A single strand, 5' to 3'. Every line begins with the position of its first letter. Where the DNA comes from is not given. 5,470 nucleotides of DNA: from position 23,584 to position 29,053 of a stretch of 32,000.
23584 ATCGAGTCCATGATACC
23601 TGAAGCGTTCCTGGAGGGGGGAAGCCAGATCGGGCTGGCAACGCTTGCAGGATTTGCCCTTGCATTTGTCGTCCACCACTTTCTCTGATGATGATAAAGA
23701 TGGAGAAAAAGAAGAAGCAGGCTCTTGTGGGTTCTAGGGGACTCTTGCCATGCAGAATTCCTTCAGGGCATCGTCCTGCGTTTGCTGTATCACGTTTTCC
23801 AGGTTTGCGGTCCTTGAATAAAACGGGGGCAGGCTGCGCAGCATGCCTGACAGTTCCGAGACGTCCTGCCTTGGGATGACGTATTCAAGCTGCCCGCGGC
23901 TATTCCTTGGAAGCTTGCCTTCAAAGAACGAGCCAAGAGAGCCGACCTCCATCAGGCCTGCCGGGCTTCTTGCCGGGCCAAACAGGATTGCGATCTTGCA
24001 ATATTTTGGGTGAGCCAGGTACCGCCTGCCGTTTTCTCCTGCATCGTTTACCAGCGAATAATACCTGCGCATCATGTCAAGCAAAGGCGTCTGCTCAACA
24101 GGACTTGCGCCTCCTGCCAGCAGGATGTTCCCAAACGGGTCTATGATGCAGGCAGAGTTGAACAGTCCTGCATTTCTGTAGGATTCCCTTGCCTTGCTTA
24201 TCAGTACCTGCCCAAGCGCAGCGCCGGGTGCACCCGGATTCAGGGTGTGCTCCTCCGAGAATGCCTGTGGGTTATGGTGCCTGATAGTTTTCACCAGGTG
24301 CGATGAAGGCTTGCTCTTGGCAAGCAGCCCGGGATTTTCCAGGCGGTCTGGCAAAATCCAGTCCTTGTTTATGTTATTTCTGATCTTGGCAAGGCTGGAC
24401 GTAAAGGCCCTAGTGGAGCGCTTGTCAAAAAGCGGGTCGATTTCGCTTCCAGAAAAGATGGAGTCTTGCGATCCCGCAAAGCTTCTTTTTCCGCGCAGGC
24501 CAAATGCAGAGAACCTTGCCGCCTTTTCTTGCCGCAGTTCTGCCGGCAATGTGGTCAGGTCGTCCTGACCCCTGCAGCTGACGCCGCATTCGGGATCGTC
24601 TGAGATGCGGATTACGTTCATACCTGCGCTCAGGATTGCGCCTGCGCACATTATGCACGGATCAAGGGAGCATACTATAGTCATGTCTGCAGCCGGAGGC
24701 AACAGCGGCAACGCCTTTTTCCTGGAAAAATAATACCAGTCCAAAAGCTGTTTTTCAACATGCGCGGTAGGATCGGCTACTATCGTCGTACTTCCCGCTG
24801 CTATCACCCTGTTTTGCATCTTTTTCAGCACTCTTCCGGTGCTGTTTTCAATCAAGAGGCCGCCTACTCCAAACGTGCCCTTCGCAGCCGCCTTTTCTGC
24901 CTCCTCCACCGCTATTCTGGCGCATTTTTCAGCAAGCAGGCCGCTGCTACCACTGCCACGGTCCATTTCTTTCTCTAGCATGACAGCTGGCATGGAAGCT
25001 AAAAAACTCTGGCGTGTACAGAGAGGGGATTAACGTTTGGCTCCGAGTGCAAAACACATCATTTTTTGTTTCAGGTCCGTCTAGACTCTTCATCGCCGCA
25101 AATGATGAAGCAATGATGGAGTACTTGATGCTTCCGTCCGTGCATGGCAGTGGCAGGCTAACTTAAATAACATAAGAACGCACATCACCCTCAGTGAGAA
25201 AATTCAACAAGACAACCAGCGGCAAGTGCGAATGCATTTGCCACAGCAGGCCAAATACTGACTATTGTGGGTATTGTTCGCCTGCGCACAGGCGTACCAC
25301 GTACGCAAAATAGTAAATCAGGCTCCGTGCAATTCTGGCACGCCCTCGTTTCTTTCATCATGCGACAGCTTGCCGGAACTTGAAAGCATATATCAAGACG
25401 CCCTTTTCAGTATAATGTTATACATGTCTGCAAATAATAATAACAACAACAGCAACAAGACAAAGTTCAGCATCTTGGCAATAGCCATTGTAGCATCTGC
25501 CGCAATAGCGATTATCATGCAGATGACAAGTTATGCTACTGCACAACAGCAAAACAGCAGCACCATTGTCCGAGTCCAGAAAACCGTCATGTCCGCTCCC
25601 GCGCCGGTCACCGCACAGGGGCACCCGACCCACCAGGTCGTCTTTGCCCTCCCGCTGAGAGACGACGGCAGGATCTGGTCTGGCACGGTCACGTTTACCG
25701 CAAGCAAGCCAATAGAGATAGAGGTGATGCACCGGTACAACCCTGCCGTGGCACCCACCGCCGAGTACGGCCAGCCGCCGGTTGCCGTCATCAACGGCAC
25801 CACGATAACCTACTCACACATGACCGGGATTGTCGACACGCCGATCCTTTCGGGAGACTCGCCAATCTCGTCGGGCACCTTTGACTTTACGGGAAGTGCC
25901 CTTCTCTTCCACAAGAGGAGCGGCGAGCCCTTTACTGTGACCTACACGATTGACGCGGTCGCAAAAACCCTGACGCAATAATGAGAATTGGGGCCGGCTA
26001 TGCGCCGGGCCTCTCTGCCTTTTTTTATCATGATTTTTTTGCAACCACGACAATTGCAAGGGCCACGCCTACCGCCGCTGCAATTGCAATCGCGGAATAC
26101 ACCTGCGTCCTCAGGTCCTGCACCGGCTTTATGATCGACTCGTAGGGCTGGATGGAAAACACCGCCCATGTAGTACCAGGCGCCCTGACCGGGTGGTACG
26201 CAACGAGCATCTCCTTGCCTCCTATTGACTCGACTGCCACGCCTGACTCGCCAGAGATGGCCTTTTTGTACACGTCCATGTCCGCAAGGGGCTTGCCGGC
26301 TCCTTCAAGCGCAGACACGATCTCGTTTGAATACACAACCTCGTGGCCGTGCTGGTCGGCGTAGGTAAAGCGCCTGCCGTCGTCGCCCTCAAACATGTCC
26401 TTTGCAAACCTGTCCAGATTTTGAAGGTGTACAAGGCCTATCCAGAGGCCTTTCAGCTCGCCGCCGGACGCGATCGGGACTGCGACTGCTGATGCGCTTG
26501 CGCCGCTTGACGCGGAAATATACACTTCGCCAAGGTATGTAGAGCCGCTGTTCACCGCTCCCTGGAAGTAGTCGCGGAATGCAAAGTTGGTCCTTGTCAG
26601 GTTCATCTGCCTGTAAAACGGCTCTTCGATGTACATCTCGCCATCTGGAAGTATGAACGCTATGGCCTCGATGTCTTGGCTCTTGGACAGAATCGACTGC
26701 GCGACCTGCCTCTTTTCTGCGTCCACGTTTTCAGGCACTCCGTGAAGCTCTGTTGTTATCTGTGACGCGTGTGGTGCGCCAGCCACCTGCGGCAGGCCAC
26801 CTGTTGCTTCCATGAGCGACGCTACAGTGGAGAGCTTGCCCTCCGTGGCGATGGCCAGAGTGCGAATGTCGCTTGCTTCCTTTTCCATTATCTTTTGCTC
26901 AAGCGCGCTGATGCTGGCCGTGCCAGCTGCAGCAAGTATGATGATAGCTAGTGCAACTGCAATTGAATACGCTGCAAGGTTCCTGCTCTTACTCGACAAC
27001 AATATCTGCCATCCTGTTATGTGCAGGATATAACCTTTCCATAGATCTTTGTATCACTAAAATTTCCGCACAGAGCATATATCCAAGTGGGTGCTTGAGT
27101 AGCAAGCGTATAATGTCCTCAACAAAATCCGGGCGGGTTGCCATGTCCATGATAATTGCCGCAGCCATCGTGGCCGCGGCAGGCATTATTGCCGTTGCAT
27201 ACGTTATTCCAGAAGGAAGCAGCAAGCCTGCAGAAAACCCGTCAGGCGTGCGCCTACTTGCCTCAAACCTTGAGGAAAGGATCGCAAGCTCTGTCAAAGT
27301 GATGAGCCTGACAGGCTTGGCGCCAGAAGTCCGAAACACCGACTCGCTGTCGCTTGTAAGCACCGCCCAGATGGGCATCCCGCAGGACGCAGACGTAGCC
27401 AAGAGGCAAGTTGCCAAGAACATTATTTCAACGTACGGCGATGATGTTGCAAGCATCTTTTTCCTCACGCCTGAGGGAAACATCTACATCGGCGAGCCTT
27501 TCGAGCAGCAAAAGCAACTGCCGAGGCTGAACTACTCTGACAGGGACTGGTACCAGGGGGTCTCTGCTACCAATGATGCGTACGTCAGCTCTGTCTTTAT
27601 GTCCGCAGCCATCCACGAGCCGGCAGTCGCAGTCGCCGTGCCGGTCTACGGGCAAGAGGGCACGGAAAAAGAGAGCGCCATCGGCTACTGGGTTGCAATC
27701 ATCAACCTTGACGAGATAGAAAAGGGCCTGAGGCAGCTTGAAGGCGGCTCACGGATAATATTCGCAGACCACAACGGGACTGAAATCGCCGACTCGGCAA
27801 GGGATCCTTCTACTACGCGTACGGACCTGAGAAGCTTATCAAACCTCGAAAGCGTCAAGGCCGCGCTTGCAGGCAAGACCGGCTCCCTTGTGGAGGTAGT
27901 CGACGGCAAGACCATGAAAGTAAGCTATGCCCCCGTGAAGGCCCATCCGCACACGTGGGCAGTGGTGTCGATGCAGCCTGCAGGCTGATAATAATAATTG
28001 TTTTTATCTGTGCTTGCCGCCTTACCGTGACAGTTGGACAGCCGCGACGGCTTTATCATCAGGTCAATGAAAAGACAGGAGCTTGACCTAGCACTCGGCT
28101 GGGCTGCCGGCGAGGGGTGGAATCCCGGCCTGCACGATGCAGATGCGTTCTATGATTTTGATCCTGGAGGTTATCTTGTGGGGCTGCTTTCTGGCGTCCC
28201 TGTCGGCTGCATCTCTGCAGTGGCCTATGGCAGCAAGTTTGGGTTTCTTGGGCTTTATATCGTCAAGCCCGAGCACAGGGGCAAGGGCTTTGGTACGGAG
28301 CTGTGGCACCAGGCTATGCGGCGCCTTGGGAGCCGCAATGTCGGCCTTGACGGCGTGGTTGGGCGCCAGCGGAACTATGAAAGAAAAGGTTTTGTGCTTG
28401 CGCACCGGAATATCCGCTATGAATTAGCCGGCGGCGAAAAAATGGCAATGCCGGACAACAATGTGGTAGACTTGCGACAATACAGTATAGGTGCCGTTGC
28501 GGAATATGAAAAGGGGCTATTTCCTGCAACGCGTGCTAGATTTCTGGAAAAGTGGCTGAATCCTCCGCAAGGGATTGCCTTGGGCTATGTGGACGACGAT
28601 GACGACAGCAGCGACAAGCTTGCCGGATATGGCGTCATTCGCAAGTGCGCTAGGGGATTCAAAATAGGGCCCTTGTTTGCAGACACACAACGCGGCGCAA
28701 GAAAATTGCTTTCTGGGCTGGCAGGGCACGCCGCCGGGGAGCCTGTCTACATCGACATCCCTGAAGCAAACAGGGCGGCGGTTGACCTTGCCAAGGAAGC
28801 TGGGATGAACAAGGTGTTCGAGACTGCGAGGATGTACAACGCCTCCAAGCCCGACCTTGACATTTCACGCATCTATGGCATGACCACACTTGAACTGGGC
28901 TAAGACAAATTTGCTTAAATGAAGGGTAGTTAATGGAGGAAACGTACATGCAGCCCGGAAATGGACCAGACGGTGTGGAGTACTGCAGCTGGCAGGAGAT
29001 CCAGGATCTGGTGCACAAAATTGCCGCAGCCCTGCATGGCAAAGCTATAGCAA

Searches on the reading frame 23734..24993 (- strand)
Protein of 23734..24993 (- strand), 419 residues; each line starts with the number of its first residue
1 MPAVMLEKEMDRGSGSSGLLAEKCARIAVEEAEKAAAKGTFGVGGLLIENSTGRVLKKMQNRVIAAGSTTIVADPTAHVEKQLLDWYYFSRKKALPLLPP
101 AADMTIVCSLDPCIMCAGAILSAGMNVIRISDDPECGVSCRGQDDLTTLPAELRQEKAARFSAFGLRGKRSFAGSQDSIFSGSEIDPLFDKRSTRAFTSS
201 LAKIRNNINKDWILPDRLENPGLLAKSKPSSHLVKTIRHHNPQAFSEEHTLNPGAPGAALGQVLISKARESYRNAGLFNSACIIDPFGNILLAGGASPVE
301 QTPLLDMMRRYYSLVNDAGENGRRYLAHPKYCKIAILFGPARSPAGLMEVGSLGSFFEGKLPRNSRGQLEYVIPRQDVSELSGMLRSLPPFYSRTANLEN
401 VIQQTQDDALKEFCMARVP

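Call 10: search_protein_families(library=pfam, proteins=[window:23734-24993:-], max_evalue=0.01)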
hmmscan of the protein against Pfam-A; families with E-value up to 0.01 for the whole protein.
window:23734-24993:- (419 aa): 2 families
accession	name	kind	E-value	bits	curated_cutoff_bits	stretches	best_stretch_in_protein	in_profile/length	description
PF00383.29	dCMP_cyt_deam_1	-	1.5e-08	34.9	25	1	22-126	5-96/102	Cytidine and deoxycytidylate deaminase zinc-binding region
PF14437.12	MafB19-deam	-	2.5e-05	24.7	27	1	25-138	7-108/142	MafB19-like deaminase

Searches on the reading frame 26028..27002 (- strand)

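Call 10: search_protein_families(library=pfam, proteins=[window:26028-27002:-], max_evalue=0.01)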
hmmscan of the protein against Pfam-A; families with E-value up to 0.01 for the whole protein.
window:26028-27002:- (324 aa): 2 families
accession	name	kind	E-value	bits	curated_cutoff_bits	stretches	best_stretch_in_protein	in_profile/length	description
PF02743.24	dCache_1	-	2.4e-15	57.2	45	1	87-283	40-239/240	Cache domain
PF22673.2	MCP-like_PDC_1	-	0.0094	16.8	27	0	136-193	50-108/113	Methyl-accepting chemotaxis protein-like, first PDC sensor domain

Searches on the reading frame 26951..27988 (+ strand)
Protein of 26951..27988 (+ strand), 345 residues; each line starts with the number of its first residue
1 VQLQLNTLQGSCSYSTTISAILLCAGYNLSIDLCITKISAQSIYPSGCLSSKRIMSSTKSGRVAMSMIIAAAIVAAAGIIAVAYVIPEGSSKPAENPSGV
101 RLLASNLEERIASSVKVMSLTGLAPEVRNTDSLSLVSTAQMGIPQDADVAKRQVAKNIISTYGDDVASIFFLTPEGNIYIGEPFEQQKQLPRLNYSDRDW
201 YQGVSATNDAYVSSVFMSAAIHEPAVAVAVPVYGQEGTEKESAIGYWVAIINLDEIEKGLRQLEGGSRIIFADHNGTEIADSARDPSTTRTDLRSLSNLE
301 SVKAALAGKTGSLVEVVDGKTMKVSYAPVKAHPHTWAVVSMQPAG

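Call 10: search_protein_families(library=pfam, proteins=[window:26951-27988:+], max_evalue=0.01)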
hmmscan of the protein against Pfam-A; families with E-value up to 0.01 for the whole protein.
window:26951-27988:+ (345 aa): 2 families
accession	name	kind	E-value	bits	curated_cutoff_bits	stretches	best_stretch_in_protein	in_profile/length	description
PF02743.24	dCache_1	-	8.1e-16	58.7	45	1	101-340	16-239/240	Cache domain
PF22673.2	MCP-like_PDC_1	-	0.0047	17.8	27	0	189-256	49-111/113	Methyl-accepting chemotaxis protein-like, first PDC sensor domain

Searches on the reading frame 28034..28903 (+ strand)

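Call 90: search_protein_families(library=pfam, proteins=[window:28034-28903:+], max_evalue=0.01)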
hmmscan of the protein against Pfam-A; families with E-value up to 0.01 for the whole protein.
window:28034-28903:+ (289 aa): 5 families
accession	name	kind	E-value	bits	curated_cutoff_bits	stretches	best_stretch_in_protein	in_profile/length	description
PF18014.7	Acetyltransf_18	-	4.8e-31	107.5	22.7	1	155-282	1-124/124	Acetyltransferase (GNAT) domain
PF00583.31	Acetyltransf_1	-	2.1e-13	51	20.7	1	27-104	14-97/116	Acetyltransferase (GNAT) family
PF13508.13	Acetyltransf_7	-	1.3e-07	32.3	27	1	47-121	5-83/84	Acetyltransferase (GNAT) domain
PF13673.13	Acetyltransf_10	-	0.0002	21.8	23.6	1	54-121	40-108/128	Acetyltransferase (GNAT) domain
PF08445.16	FR47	-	0.001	19.5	22.1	1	49-98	2-50/86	FR47-like protein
